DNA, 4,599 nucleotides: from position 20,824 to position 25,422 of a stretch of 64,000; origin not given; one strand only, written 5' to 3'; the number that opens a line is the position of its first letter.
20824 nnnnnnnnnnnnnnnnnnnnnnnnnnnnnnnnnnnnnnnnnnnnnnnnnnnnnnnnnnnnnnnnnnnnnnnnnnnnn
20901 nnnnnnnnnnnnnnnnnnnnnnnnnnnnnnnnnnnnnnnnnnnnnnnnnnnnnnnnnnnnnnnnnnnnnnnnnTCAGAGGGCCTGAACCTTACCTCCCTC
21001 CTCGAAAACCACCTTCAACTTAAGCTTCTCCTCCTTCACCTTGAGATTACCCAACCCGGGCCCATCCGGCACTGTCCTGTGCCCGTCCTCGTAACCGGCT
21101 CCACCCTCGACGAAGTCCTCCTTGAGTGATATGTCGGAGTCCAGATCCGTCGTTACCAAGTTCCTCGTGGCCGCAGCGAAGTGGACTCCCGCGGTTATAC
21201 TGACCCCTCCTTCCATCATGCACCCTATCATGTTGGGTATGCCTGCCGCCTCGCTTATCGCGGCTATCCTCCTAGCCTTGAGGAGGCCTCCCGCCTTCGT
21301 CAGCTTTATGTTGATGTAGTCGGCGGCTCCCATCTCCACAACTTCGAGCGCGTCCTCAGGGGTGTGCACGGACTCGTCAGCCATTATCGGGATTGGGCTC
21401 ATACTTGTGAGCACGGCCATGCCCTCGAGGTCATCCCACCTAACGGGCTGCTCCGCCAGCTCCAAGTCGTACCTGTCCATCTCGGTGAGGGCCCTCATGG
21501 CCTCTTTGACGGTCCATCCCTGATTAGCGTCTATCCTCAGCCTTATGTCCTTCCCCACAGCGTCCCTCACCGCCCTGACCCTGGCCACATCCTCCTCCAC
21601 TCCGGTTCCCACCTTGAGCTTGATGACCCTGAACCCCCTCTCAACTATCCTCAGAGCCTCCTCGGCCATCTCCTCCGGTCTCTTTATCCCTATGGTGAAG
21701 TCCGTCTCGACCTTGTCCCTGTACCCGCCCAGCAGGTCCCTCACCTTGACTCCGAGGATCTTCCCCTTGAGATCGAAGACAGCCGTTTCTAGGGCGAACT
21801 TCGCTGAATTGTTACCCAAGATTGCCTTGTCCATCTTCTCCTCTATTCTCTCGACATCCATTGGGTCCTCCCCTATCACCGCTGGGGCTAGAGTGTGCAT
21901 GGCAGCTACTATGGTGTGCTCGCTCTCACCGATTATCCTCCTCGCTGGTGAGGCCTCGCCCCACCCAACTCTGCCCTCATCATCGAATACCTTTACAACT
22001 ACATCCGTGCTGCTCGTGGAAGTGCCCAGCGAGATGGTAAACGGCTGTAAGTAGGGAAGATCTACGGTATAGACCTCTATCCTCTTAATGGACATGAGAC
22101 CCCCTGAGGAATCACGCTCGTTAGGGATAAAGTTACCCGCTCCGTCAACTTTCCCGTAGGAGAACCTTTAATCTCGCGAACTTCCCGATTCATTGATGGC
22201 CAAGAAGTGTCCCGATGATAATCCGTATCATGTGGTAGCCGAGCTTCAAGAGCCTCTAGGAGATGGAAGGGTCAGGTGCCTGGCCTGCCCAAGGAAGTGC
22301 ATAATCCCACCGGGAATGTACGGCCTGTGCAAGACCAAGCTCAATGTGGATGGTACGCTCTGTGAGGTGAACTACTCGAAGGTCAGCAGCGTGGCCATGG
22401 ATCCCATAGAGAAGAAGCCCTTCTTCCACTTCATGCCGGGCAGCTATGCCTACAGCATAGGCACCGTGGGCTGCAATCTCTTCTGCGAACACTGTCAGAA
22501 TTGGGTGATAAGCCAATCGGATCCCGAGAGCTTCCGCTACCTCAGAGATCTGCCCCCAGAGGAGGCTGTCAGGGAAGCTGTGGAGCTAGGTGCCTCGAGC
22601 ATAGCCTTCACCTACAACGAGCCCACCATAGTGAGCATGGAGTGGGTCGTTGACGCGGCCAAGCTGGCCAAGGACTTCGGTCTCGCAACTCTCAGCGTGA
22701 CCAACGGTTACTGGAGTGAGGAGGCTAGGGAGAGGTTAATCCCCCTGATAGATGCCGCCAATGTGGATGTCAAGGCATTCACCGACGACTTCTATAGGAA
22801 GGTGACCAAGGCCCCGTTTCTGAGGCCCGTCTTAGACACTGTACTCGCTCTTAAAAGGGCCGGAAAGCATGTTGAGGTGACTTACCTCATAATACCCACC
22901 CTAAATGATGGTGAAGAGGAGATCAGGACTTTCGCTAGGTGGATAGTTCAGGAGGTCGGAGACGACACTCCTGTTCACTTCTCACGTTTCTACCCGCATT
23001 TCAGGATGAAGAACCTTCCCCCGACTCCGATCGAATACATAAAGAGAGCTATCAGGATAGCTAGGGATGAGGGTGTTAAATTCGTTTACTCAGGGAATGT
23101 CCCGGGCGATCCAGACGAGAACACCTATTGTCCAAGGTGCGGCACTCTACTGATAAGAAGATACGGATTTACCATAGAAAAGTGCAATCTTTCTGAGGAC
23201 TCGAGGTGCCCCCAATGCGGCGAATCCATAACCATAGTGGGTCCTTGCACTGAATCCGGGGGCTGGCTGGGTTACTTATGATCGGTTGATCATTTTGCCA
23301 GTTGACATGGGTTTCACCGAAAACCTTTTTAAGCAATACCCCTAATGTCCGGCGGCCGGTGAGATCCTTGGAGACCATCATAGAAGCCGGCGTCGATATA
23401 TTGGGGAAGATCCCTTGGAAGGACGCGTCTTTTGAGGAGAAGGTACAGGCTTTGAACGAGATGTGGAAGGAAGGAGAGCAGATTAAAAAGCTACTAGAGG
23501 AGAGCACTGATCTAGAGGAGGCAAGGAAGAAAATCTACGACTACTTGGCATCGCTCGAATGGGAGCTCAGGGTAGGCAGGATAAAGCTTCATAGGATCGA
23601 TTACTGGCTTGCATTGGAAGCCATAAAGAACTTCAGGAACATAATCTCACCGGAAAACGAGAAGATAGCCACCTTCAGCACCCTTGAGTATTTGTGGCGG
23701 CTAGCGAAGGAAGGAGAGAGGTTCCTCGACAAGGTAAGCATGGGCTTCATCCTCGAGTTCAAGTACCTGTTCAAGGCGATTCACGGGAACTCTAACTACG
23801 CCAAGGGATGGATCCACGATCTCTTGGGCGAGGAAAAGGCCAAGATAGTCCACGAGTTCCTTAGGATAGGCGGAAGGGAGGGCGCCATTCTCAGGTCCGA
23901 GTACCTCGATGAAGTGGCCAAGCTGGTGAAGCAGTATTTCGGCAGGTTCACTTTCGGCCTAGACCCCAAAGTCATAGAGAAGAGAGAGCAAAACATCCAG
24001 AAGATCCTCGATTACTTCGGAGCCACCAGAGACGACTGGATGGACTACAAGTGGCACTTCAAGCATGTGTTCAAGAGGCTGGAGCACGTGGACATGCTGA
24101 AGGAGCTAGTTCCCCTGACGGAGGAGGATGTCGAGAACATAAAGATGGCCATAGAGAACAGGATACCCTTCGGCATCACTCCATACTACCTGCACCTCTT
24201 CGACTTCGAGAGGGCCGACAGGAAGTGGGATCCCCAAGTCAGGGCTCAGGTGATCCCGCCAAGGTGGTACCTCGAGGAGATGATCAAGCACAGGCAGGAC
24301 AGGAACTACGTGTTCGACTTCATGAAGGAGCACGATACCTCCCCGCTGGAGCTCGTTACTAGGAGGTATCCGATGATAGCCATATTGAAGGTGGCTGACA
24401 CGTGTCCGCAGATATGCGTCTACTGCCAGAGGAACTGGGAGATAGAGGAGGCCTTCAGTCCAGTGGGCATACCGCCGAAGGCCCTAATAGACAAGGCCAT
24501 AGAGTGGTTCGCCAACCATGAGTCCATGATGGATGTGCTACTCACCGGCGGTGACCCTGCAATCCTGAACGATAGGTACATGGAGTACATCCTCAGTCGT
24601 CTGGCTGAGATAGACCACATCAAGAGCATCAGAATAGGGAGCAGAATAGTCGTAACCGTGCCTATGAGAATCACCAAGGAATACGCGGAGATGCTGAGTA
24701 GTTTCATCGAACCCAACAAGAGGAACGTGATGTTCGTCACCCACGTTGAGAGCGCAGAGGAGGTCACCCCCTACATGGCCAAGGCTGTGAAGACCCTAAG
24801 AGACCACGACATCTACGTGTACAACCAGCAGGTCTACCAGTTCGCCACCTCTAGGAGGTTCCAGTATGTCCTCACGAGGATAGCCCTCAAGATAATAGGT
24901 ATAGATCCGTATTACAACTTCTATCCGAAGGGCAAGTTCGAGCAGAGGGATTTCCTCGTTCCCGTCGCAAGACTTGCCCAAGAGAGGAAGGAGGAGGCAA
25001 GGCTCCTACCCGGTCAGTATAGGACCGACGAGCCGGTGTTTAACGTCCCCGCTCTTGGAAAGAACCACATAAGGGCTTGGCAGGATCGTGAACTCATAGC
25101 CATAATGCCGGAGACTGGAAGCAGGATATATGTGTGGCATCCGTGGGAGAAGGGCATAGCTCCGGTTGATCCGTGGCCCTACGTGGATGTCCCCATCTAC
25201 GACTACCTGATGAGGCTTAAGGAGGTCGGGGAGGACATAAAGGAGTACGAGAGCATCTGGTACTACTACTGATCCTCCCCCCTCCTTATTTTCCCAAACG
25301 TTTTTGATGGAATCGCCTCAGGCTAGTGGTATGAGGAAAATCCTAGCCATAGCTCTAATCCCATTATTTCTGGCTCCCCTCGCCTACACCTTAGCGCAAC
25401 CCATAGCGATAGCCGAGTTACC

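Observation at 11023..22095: Possible peptidoglycan stem-peptide / D-peptide scavenging locus in an archaeon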

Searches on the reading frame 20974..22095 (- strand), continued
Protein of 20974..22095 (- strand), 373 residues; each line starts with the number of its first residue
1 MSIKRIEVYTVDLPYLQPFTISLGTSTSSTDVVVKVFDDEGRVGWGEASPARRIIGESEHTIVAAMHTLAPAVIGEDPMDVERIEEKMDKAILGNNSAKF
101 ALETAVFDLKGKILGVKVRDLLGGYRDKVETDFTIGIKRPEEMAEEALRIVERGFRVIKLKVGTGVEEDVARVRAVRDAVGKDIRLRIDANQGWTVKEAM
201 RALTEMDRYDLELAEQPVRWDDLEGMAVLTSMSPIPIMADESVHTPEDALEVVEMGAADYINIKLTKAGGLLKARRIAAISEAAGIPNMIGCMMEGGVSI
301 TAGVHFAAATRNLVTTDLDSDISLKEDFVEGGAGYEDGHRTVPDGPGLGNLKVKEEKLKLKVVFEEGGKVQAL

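Call 43: find_encoding_contigs(protein=P0005, flank=10000, max_places=1)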
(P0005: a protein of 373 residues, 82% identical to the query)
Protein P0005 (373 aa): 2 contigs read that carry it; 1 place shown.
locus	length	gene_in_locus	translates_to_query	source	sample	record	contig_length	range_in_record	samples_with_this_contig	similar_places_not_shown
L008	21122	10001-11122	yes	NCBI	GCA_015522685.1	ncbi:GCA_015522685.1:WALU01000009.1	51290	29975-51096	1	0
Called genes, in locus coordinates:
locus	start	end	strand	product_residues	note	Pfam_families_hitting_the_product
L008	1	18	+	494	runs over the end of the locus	PF01565:FAD_binding_4, PF02913:FAD-oxidase_C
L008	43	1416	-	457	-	PF02403:Seryl_tRNA_N, PF00587:tRNA-synt_2b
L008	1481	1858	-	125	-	-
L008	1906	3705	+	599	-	PF00654:Voltage_CLC, PF00571:CBS (faint)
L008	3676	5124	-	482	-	PF01406:tRNA-synt_1e, PF09334:tRNA-synt_1g, PF01921:tRNA-synt_1f (weak), PF00133:tRNA-synt_1 (weak), PF09334:tRNA-synt_1g, PF09190:DALR_2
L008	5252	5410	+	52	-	-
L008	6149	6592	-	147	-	PF14478:DUF4430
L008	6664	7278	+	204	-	PF21715:CggR_N, PF22167:PH0730-like_N, PF14544:DUF4443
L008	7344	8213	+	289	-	PF00291:PALP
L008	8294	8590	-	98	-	-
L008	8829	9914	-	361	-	PF04055:Radical_SAM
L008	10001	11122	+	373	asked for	PF02746:MR_MLE_N, PF13378:MR_MLE_C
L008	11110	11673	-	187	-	-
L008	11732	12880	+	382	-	PF00278:Orn_DAP_Arg_deC, PF01168:Ala_racemase_N (weak), PF02784:Orn_Arg_deC_N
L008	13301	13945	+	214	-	PF01895:PhoU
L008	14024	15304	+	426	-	PF00202:Aminotran_3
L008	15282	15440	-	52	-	-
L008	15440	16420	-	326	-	PF02463:SMC_N (weak), PF00005:ABC_tran, PF13304:AAA_21 (weak), PF08352:oligo_HPY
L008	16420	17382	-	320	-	PF00005:ABC_tran, PF13304:AAA_21 (weak), PF08352:oligo_HPY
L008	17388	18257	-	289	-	PF12911:OppC_N, PF00528:BPD_transp_1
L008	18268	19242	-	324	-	PF19300:BPD_transp_1_N, PF00528:BPD_transp_1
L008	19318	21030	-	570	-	PF00496:SBP_bac_5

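Call 44: find_encoding_contigs(protein=P0009, flank=10000, max_places=1)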
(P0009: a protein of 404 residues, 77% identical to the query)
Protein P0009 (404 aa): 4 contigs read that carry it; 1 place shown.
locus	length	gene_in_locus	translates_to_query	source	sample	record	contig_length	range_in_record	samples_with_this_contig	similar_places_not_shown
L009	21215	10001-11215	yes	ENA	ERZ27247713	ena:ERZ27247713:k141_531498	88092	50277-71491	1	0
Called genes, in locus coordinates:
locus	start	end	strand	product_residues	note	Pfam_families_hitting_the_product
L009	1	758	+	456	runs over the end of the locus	PF02403:Seryl_tRNA_N, PF00587:tRNA-synt_2b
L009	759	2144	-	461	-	PF01565:FAD_binding_4, PF02913:FAD-oxidase_C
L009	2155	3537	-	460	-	PF02754:CCG, PF13237:Fer4_10 (faint), PF12837:Fer4_6 (faint), PF12838:Fer4_7 (weak), PF13183:Fer4_8, PF13534:Fer4_17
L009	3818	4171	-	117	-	PF05168:HEPN (weak)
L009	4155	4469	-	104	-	-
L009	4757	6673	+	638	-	PF07973:tRNA_SAD, PF00587:tRNA-synt_2b, PF03129:HGTP_anticodon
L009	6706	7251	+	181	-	PF06197:DUF998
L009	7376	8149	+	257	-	PF24517:CBM96 (weak)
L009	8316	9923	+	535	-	-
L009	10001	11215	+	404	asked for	PF02746:MR_MLE_N, PF13378:MR_MLE_C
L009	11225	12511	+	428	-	PF00202:Aminotran_3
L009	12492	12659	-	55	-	-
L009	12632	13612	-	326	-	PF00005:ABC_tran, PF13304:AAA_21 (faint), PF08352:oligo_HPY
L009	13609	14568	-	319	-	PF00005:ABC_tran, PF13304:AAA_21 (weak), PF08352:oligo_HPY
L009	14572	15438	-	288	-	PF12911:OppC_N (weak), PF00528:BPD_transp_1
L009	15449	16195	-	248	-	PF00528:BPD_transp_1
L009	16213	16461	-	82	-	PF19300:BPD_transp_1_N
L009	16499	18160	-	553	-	PF00496:SBP_bac_5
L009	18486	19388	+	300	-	PF00291:PALP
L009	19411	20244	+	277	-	PF14257:DUF4349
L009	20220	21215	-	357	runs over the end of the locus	PF20706:GT4-conflict (faint), PF13439:Glyco_transf_4, PF13477:Glyco_trans_4_2 (weak), PF13579:Glyco_trans_4_4, PF00534:Glycos_transf_1, PF13692:Glyco_trans_1_4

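Call 57: search_protein_families(library=ncbifam, proteins=[L003:11771-12928:+, L001:16705-17856:+], max_evalue=1e-30)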
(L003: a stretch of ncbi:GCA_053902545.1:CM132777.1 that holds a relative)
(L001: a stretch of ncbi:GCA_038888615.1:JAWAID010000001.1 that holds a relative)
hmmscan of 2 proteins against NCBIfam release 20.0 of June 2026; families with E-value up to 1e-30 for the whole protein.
L003:11771-12928:+ (385 aa): 4 families
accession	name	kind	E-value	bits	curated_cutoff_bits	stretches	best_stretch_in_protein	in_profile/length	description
TIGR01048.1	lysA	equivalog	3.9e-108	361.6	297.9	1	2-379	10-409/417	diaminopimelate decarboxylase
NF006515.0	PRK08961.1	equivalog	1.9e-70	237.9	802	1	16-365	502-859/861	bifunctional aspartate kinase/diaminopimelate decarboxylase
TIGR03099.1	dCO2ase_PEP1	hypoth_equivalog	3e-48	164.9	478.45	1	2-351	9-383/398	pyridoxal-dependent decarboxylase, exosortase A system-associated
NF052544.1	OrLyDeCDokD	equivalog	3.4e-31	108.4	700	1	4-379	29-452/461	ornithine/lysine decarboxylase DokD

L001:16705-17856:+ (383 aa): 3 families
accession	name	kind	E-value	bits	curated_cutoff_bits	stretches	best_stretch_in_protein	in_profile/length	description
TIGR01048.1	lysA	equivalog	6.8e-108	360.8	297.9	1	2-377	12-410/417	diaminopimelate decarboxylase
NF006515.0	PRK08961.1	equivalog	2.3e-72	244.2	802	1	13-363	501-860/861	bifunctional aspartate kinase/diaminopimelate decarboxylase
TIGR03099.1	dCO2ase_PEP1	hypoth_equivalog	1.9e-46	158.9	478.45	1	2-348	11-383/398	pyridoxal-dependent decarboxylase, exosortase A system-associated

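Call 78: find_encoding_contigs(protein=P0130, flank=7000, max_places=1)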
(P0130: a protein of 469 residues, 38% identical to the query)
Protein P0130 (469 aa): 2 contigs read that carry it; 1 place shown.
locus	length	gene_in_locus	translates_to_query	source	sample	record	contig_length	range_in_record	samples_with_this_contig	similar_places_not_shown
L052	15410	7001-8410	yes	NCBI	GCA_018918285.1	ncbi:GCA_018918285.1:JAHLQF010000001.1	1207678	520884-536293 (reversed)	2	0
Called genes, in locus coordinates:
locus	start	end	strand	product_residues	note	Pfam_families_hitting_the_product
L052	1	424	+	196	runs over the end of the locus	PF02805:Ada_Zn_binding, PF00165:HTH_AraC, PF12833:HTH_18, PF00165:HTH_AraC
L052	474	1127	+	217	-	-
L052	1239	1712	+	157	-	PF02870:Methyltransf_1N, PF01035:DNA_binding_1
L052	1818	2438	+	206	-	PF00440:TetR_N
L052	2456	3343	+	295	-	PF00005:ABC_tran, PF13304:AAA_21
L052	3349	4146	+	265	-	PF12679:ABC2_membrane_2, PF12730:ABC2_membrane_4 (weak), PF13346:ABC2_membrane_5 (weak)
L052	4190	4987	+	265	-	PF01061:ABC2_membrane (weak), PF12679:ABC2_membrane_2, PF12730:ABC2_membrane_4 (faint), PF12698:ABC2_membrane_3 (weak), PF10920:DUF2705 (weak), PF13346:ABC2_membrane_5 (weak)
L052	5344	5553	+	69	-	-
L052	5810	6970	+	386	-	PF05684:DUF819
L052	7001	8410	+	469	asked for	PF12913:SH3_6, PF00877:NLPC_P60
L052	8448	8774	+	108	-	PF12986:DUF3870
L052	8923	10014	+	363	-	PF02746:MR_MLE_N, PF13378:MR_MLE_C, PF07476:MAAL_C (weak)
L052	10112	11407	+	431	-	PF02447:GntP_permease (weak), PF03553:Na_H_antiporter, PF03600:CitMHS (weak), PF06808:DctM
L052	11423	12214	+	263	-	PF13354:Beta-lactamase2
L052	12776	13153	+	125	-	PF04304:DUF454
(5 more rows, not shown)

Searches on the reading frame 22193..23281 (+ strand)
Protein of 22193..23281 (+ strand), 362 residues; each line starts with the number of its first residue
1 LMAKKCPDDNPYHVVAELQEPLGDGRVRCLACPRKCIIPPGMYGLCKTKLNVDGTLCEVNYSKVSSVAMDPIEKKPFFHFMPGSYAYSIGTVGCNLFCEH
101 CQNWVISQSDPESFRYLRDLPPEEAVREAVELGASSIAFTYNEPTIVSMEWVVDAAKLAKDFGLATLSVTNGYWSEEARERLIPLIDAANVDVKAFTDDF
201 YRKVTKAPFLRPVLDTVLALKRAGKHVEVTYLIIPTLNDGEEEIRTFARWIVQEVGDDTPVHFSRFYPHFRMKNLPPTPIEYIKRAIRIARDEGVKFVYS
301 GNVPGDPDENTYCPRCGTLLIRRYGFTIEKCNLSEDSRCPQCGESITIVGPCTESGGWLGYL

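Call 8: search_protein_families(library=pfam, proteins=[window:22193-23281:+], max_evalue=0.00001)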
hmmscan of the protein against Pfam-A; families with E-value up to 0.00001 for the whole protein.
window:22193-23281:+ (362 aa): 1 family
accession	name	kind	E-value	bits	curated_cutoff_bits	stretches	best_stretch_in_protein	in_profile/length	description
PF04055.27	Radical_SAM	-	1.3e-21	77.9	29.5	1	90-247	3-165/166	Radical SAM superfamily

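Call 11: search_protein_families(library=ncbifam, proteins=[window:22193-23281:+], max_evalue=0.00001)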
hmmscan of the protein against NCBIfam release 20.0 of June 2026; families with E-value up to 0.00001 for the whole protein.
window:22193-23281:+ (362 aa): 7 families
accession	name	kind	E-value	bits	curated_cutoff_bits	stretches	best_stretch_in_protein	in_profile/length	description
TIGR04337.1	AmmeMemoSam_rS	hypoth_equivalog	1.5e-101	339.8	220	1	22-347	7-330/349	AmmeMemoRadiSam system radical SAM enzyme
TIGR04041.1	activase_YjjW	hypoth_equivalog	2.4e-14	53.4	250.2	1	147-269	121-241/276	YjjW family glycine radical enzyme activase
TIGR02493.1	PFLA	equivalog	2.3e-13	50.1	231.75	1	93-251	24-183/235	pyruvate formate-lyase-activating protein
TIGR02495.1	NrdG2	equivalog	9.9e-08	31.5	131.15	1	82-254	14-183/193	anaerobic ribonucleoside-triphosphate reductase activating protein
TIGR02494.1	PFLE_PFLC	subfamily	1e-07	31.5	174.35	1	148-255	137-243/293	glycyl-radical enzyme activating protein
TIGR02666.1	moaA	equivalog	2.2e-07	30.1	284.05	1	93-253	19-182/336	GTP 3',8-cyclase MoaA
NF048010.1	SfplDhtActHpsHDes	equivalog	8.1e-06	24.9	430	0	146-254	143-252/298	(2S)-3-sulfopropanediol dehydratase activating enzyme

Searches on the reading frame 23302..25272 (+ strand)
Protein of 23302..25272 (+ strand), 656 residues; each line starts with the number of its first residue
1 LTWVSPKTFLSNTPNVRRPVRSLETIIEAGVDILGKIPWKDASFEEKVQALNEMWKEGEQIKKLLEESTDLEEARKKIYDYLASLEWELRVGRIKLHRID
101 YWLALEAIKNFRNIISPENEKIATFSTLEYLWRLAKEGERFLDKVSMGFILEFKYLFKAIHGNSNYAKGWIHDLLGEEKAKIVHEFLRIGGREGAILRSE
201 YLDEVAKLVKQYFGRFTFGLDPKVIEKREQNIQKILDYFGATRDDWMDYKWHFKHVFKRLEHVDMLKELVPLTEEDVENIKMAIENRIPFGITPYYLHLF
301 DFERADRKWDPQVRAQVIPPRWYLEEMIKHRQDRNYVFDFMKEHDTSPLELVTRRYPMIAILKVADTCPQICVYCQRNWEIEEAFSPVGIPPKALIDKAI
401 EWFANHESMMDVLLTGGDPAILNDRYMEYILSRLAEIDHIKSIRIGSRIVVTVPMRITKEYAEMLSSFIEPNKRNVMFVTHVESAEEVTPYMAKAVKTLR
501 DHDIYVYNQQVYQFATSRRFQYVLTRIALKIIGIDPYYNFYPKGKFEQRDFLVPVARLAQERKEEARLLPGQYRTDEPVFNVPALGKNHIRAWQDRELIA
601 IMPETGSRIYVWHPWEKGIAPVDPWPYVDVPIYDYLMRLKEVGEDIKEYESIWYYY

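Call 8: search_protein_families(library=pfam, proteins=[window:23302-25272:+], max_evalue=0.00001)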
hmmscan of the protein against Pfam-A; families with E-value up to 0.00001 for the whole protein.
window:23302-25272:+ (656 aa): 1 family
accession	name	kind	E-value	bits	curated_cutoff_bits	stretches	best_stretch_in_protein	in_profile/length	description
PF04055.27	Radical_SAM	-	1.1e-06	29.4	29.5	0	364-466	3-98/166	Radical SAM superfamily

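Call 11: search_protein_families(library=ncbifam, proteins=[window:23302-25272:+], max_evalue=0.00001)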
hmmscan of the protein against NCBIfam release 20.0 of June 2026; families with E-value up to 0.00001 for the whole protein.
window:23302-25272:+ (656 aa): 6 families
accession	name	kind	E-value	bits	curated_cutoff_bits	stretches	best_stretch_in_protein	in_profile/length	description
TIGR00238.1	TIGR00238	subfamily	4.3e-99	331.6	199.2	1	234-586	2-331/331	KamA family radical SAM protein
TIGR04368.1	Glu_2_3_NH3_mut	equivalog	1.7e-58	198.1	650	1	223-544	32-331/404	glutamate 2,3-aminomutase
TIGR03820.1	lys_2_3_AblA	equivalog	2.8e-49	168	525.4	1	242-540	3-283/417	lysine 2,3-aminomutase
TIGR04468.1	arg_2_3_am_muta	equivalog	1.1e-42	146.3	600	1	245-519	1-257/351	arginine 2,3-aminomutase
TIGR03822.1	AblA_like_2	hypoth_equivalog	2.2e-31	109.1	396.25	1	282-539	22-264/321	lysine-2,3-aminomutase-like protein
TIGR03821.1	EFP_modif_epmB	equivalog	1.1e-29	103.5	369.3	1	329-538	67-269/321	EF-P beta-lysylation protein EpmB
